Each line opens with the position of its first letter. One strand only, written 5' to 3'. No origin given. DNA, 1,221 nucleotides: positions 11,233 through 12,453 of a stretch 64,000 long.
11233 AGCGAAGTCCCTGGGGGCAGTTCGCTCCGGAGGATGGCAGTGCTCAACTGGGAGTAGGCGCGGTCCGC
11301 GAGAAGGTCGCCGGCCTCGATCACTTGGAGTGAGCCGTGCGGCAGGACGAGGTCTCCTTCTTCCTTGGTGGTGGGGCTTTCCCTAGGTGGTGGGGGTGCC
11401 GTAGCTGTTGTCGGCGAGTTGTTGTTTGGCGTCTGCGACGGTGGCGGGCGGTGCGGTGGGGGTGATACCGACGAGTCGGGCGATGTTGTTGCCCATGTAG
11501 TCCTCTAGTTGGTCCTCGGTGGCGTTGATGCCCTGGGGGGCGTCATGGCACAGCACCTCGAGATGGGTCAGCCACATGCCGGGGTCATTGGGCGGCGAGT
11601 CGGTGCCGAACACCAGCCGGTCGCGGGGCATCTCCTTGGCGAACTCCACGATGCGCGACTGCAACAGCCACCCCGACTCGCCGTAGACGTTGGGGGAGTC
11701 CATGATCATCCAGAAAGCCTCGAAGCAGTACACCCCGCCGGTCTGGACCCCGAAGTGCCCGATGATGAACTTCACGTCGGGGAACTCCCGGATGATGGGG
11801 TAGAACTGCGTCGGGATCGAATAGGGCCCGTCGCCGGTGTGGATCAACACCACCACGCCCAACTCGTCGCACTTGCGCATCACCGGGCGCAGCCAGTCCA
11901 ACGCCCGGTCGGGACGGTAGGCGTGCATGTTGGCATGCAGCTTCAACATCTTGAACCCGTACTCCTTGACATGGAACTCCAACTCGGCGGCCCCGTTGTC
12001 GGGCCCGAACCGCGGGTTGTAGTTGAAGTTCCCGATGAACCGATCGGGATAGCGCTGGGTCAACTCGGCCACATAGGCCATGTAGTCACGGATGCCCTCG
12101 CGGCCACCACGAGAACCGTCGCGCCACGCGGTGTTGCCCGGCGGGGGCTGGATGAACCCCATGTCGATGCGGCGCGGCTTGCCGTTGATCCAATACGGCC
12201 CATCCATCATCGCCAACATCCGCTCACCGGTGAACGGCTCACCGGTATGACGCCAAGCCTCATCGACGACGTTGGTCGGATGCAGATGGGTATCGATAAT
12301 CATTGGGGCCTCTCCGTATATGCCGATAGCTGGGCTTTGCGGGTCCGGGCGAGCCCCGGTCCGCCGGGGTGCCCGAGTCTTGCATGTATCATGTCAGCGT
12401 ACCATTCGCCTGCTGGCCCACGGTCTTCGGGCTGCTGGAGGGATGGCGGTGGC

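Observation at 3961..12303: Three paralogous Rieske oxygenases with duplicated ferredoxin modules, a GcvT-like folate protein and a nucleobase-type deaminase: candidate oxidative demethylation pathway of unknown substrate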

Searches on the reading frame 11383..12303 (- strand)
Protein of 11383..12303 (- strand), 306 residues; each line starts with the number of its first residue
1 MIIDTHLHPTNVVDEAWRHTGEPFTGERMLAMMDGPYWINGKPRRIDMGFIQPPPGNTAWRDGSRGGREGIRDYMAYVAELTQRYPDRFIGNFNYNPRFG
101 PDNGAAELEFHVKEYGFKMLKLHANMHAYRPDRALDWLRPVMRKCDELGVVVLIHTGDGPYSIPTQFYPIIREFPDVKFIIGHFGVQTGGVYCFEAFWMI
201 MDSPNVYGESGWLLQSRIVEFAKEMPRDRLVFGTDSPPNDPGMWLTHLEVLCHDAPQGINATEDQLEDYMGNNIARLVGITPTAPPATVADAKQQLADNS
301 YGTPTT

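Call 6: search_protein_families(library=pfam, proteins=[window:11383-12303:-], max_evalue=0.01)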
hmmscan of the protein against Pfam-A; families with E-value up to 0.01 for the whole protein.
window:11383-12303:- (306 aa): 2 families
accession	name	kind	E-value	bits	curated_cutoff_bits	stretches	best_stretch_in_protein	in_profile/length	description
PF04909.20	Amidohydro_2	-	8.2e-44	150.9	26.4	1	3-280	1-289/289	Amidohydrolase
PF01026.27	TatD_DNase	-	0.00015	21.7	27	1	131-249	104-210/253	TatD related DNase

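Call 7: search_protein_families(library=ncbifam, proteins=[window:11383-12303:-], max_evalue=0.01)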
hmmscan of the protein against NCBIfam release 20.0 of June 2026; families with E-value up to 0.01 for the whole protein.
window:11383-12303:- (306 aa): 0 families

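Call 19: search_solved_structures(query=window:11383-12303:-, max_evalue=0.001)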
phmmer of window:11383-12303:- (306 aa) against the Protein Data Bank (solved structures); distinct sequences matched with E-value up to 0.001: 2.
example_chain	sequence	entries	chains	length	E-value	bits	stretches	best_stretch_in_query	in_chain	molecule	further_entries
4inf_A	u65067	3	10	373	0.0001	24.8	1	78-189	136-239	METAL-DEPENDENT HYDROLASE | 5-Carboxyvanillate Decarboxylase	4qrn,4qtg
4qs5_A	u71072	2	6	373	0.00011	24.7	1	78-189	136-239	Ligw2 Decarboxylase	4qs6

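Call 93: find_homologous_proteins(query=window:11383-12303:-, max_evalue=1e-10)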
Query window:11383-12303:- (306 aa): 294 proteins with E <= 1e-10 among 862 candidates; the best 120 are listed.
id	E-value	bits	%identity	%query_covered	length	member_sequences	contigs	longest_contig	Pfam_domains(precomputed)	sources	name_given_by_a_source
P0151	5.7e-206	701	94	100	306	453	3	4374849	PF04909.21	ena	-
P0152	5.3e-200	682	92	99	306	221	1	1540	PF04909.21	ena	-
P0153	2.3e-198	676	91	99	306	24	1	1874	PF04909.21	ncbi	-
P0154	4.7e-194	662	89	99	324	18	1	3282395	PF04909.21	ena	-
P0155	7.1e-193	658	88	100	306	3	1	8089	PF04909.21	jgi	-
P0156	2.2e-192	657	88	99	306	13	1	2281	PF04909.21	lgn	-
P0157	2.6e-177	607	82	99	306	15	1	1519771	PF04909.21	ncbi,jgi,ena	-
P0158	6.9e-177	606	82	99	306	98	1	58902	PF04909.21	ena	-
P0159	9.9e-177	605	82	99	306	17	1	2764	PF04909.21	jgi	-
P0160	3.3e-173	594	79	97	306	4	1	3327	PF04909.21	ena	-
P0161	4.7e-173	593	81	97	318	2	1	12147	PF04909.21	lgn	-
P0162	7.6e-173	592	81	97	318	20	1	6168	PF04909.21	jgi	jgi:uncharacterized protein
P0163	8.3e-173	592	80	98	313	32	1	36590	PF04909.21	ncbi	ncbi:MAG TPA: amidohydrolase family protein [Actinomycetota bacterium]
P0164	1.5e-172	591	80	97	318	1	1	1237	PF04909.21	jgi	jgi:predicted TIM-barrel fold metal-dependent hydrolase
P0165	5.2e-171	586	80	97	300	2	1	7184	PF04909.21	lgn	-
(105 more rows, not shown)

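Call 94: search_dna_similar(query=window:11383-12303:-, collection=plasmids, mode=protein, max_evalue=1e-50, max_rows=12, rows=spread)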
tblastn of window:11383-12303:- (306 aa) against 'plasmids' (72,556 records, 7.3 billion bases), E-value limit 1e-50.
Records with a match: 97; places in all: 193; records where one place covers at least 80% of the query: 96.
Best place of each record, by identity: 80-90% 13; 60-80% 84.
By first word of the organism name: Sinorhizobium 63; Ensifer 11; Burkholderia 7; Paracoccus 5; Caballeronia 3; Shinella 2; Cupriavidus 2; Paraburkholderia 1; Ochrobactrum 1; Ralstonia 1; and 1 more.
By predicted mobility (MOB-suite, as given by PLSDB): mobilizable 61; non-mobilizable 31; conjugative 5.
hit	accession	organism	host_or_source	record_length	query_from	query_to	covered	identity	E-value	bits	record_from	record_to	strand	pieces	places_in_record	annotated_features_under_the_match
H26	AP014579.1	Burkholderia sp. RPE67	Riptortus pedestris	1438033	1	296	97%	81.8%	3e-164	513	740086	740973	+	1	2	amidohydrolase (x2)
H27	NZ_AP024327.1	Caballeronia sp. NK8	-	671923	1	296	97%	81.4%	2e-160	501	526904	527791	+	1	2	amidohydrolase family protein (x2)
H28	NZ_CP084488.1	Ensifer adhaerens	cellculture,soil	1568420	1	303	99%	78.9%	1e-160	502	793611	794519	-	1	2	none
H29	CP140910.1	Sinorhizobium medicae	Medicago lupulina,whole organism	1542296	1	302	99%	78.8%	3e-159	498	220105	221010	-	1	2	amidohydrolase family protein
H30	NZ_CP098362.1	Paracoccus sp. TOH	cell cuture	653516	1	296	97%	80.4%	2e-159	498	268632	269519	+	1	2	amidohydrolase family protein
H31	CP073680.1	Sinorhizobium meliloti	Medicago truncatula,cell culture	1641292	1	302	99%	78.5%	1e-158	496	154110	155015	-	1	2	amidohydrolase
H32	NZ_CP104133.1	Sinorhizobium sp. K101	Phaseolus vulgaris,cell ...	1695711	1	302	99%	78.5%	1e-158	496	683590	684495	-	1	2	none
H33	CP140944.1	Sinorhizobium meliloti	Medicago lupulina,whole organism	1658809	1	302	99%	78.5%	2e-158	496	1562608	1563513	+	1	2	amidohydrolase family protein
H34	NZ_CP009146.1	Sinorhizobium meliloti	Medicago orbicularis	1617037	1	302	99%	78.1%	3e-158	495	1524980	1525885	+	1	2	none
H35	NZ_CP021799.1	Sinorhizobium meliloti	Medicago sativa,Single Cell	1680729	1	302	99%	78.1%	3e-158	495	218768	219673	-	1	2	none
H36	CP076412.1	Ralstonia wenshanensis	soil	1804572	1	303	99%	76.9%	3e-157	493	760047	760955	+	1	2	amidohydrolase family protein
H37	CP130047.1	Sinorhizobium meliloti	Medicago,Cell culture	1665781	1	242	79%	69.7%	9e-116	374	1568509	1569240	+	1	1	none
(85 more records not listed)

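Call 95: get_annotated_region(hit=H31, flank=7000)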
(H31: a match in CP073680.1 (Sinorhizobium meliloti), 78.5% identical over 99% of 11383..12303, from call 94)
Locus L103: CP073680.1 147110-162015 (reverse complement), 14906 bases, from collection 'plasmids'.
description: Sinorhizobium meliloti strain ABS7 plasmid pSymB, complete sequence
organism: Sinorhizobium meliloti (NCBI taxid 382)
taxonomy: Bacteria; Pseudomonadota; Alphaproteobacteria; Hyphomicrobiales; Rhizobiaceae; Sinorhizobium; Sinorhizobium meliloti
host: -; source: Medicago truncatula,cell culture; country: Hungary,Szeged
typing (MOB-suite, as given by PLSDB): mobilizable; relaxase MOBQ
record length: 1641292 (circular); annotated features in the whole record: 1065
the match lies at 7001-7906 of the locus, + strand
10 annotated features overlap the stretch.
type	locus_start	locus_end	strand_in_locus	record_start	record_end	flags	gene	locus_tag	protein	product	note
CDS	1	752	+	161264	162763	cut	-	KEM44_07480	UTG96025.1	peptide ABC transporter substrate-binding protein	-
CDS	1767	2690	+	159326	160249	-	-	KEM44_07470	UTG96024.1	ABC transporter permease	-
CDS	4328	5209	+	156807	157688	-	-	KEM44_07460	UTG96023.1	dihydrodipicolinate synthase family protein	-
CDS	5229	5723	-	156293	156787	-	-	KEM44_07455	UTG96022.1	DUF2243 domain-containing protein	-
CDS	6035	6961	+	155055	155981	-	-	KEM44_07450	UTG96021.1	amidohydrolase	-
CDS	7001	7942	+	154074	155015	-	-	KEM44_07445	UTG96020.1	amidohydrolase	-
CDS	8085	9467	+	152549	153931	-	-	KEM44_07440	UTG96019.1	UbiD family decarboxylase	-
CDS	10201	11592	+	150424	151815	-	-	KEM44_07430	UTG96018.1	purine permease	-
CDS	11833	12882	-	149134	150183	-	-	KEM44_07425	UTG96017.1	GTP-binding protein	-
CDS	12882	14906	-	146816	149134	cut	-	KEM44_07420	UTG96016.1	xanthine dehydrogenase family protein molybdopterin-binding subunit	-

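Call 103: predict_structure(alignment_id=A2)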
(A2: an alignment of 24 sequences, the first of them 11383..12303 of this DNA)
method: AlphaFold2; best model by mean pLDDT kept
length: 306 residues; sequences in the alignment: 24
mean_pLDDT: 83.2   pTM: 0.87
mean pLDDT of the five models: 83.2, 82.9, 82.7, 79.9, 75.7
residues with pLDDT >= 90: 140; 70-90: 107; 50-70: 51; < 50: 8
segments of 3 or more residues with pLDDT < 50: 304-306
pLDDT, mean of each block of 10 residues (from residue 1): 91 65 86 90 93 66 58 87 95 83 91 96 65 82 97 76 80 96 66 82 93 73 91 82 83 89 92 94 88 83 50
secondary structure, 60 per line:
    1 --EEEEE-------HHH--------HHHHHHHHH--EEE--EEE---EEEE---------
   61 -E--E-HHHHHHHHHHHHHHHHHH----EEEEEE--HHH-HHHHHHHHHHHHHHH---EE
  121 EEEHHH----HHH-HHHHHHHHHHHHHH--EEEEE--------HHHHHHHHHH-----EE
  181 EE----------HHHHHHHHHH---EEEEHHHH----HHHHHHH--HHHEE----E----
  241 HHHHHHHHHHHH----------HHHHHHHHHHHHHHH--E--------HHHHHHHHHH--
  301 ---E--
elements in order: E3-7 H26-34 E37-39 E42-44 E48-51 H67-84 E89-94 H101-115 E119-123 H135-148 E151-155 H164-173 E179-182 H193-202 E206-209 H210-213 H218-224 H241-252 H263-277 H289-298

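Call 106: fold_search(model_id=the predicted structure, library=pdb)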
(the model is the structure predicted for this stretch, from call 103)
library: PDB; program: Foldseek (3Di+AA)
matches with E <= 10: 1739; with E <= 0.001: 95
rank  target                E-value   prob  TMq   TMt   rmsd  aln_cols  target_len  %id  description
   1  3nur                  1.7e-11  1.00  0.62  0.62   6.4       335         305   18  Crystal structure of a putative amidohydrolase from Staphylococcus aureus (released 2011-07-13)
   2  6dxs_A                3.1e-11  1.00  0.62  0.56   8.0       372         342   18  Crystal structure of the LigJ hydratase E284Q mutant substrate complex with (3Z)-2-keto-4-carboxy-3-hexenedioate (released 2018-09-26)
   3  4qs5_C                6.8e-11  1.00  0.65  0.58   6.5       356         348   15  CRYSTAL STRUCTURE of 5-CARBOXYVANILLATE DECARBOXYLASE LIGW2 FROM NOVOSPHINGOBIUM AROMATICIVORANS DSM 12444 (TARGET EFI (released 2014-08-06)
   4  4inf_A                6.8e-11  1.00  0.64  0.56   6.4       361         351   16  Crystal structure of amidohydrolase saro_0799 (target efi-505250) from novosphingobium aromaticivorans dsm 12444 with  (released 2013-01-16)
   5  2gwg_A                9.1e-11  1.00  0.60  0.56  11.1       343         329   20  Crystal Structure of 4-Oxalomesaconate Hydratase, LigJ, from Rhodopseudomonas palustris, Northeast Structural Genomics (released 2006-05-23)
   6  4inf_B                2.1e-10  1.00  0.64  0.57   6.9       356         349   15  Crystal structure of amidohydrolase saro_0799 (target efi-505250) from novosphingobium aromaticivorans dsm 12444 with  (released 2013-01-16)
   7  6dxq_C                2.1e-10  1.00  0.62  0.57   7.3       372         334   17  Crystal structure of the LigJ Hydratase product complex with 4-carboxy-4-hydroxy-2-oxoadipate (released 2018-09-26)
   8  4qs5_A                2.3e-10  1.00  0.63  0.56   7.0       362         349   15  CRYSTAL STRUCTURE of 5-CARBOXYVANILLATE DECARBOXYLASE LIGW2 FROM NOVOSPHINGOBIUM AROMATICIVORANS DSM 12444 (TARGET EFI (released 2014-08-06)
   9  4qrn_D                2.8e-10  1.00  0.64  0.57   7.1       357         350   16  HIGH-RESOLUTION CRYSTAL STRUCTURE of 5-CARBOXYVANILLATE DECARBOXYLASE (TARGET EFI-505250) FROM NOVOSPHINGOBIUM AROMATI (released 2014-08-06)
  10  4qrn_A                3.0e-10  1.00  0.64  0.56   7.1       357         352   16  HIGH-RESOLUTION CRYSTAL STRUCTURE of 5-CARBOXYVANILLATE DECARBOXYLASE (TARGET EFI-505250) FROM NOVOSPHINGOBIUM AROMATI (released 2014-08-06)
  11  4inf_C                4.5e-10  1.00  0.64  0.57   6.7       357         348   16  Crystal structure of amidohydrolase saro_0799 (target efi-505250) from novosphingobium aromaticivorans dsm 12444 with  (released 2013-01-16)
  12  6dxq_D                8.1e-10  1.00  0.57  0.53  10.6       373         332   17  Crystal structure of the LigJ Hydratase product complex with 4-carboxy-4-hydroxy-2-oxoadipate (released 2018-09-26)
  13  3irs_A                1.0e-09  1.00  0.61  0.66   5.1       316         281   18  CRYSTAL STRUCTURE OF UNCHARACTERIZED TIM-BARREL PROTEIN BB4693 FROM Bordetella bronchiseptica (released 2009-09-01)
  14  2dvu_C                2.4e-09  1.00  0.62  0.59   6.6       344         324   16  Crystal Structure of 2,6-Dihydroxybenzoate Decarboxylase Complexed with 2,6-Dihydroxybenzoate (released 2006-09-19)
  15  2dvt_D                2.5e-09  1.00  0.62  0.59   6.2       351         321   17  Crystal Structure of 2,6-Dihydroxybenzoate Decarboxylase from Rhizobium (released 2006-09-19)
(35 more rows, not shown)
